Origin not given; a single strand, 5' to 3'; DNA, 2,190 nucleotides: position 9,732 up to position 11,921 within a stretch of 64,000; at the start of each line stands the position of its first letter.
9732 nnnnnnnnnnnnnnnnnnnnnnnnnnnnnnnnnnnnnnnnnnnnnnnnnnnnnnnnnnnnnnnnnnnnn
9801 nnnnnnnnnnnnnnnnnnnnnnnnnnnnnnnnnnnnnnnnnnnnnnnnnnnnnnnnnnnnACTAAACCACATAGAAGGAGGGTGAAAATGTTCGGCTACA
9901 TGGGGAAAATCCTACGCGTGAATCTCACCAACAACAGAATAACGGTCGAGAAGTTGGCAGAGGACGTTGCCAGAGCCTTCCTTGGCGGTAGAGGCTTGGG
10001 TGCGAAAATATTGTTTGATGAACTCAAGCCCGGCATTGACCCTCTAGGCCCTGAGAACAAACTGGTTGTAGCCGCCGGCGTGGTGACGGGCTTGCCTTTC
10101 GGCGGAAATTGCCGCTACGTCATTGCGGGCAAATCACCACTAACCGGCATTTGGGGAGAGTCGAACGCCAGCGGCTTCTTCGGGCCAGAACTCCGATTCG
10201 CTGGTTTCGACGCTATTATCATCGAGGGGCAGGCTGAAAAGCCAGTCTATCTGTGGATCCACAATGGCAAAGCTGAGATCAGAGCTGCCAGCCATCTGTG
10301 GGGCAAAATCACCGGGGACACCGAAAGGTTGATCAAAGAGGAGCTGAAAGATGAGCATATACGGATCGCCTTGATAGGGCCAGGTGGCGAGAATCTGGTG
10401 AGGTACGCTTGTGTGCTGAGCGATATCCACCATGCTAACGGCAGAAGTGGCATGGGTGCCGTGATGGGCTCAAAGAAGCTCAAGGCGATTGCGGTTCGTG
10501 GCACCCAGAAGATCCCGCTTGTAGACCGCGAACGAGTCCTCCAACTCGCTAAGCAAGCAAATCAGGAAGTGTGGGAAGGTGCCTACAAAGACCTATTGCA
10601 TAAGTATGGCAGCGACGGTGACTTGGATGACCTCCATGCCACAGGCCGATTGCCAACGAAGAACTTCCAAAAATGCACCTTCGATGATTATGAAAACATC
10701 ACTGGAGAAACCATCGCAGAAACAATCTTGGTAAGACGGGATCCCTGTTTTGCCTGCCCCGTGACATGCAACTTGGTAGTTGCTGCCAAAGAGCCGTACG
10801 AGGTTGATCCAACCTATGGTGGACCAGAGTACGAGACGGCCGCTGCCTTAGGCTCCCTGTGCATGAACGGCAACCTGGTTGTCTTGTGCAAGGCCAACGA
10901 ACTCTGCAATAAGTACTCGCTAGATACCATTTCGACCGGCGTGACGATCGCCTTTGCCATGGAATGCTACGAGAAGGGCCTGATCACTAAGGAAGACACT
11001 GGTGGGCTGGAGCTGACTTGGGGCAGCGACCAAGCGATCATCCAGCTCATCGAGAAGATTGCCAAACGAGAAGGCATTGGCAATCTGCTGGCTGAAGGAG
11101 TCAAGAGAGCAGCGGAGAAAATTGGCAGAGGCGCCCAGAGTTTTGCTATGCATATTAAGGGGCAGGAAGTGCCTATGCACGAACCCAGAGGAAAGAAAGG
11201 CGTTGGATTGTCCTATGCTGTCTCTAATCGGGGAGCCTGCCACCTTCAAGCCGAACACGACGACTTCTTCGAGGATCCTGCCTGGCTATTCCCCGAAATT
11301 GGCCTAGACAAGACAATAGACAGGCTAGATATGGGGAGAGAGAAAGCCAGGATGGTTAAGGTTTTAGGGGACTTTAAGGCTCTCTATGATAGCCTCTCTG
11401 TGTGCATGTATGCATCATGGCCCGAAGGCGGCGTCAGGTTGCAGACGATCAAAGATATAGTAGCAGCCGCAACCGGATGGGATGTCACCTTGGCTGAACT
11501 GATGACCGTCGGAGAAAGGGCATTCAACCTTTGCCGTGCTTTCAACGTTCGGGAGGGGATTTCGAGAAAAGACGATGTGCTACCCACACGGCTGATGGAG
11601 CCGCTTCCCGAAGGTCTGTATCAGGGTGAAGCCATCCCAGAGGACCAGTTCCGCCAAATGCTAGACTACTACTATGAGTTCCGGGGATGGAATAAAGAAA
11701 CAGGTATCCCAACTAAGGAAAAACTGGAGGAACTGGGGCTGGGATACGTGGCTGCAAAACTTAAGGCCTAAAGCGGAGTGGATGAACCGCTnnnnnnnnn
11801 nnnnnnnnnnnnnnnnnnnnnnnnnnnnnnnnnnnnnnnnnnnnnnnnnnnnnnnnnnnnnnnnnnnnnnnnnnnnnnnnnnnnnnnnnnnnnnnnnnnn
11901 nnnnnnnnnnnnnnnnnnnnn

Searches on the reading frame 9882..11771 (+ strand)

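Call 41: search_protein_families(library=pfam, proteins=[window:9882-11771:+], max_evalue=0.00001)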
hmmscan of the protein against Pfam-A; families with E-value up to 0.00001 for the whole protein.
window:9882-11771:+ (629 aa): 2 families
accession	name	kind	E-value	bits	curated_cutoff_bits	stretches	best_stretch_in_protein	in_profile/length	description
PF01314.23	AFOR_C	-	5.8e-141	470.5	27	1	222-620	2-385/385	Aldehyde ferredoxin oxidoreductase, domains 2 & 3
PF02730.20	AFOR_N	-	2e-81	272.9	29.8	1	8-208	1-199/199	Aldehyde ferredoxin oxidoreductase, N-terminal domain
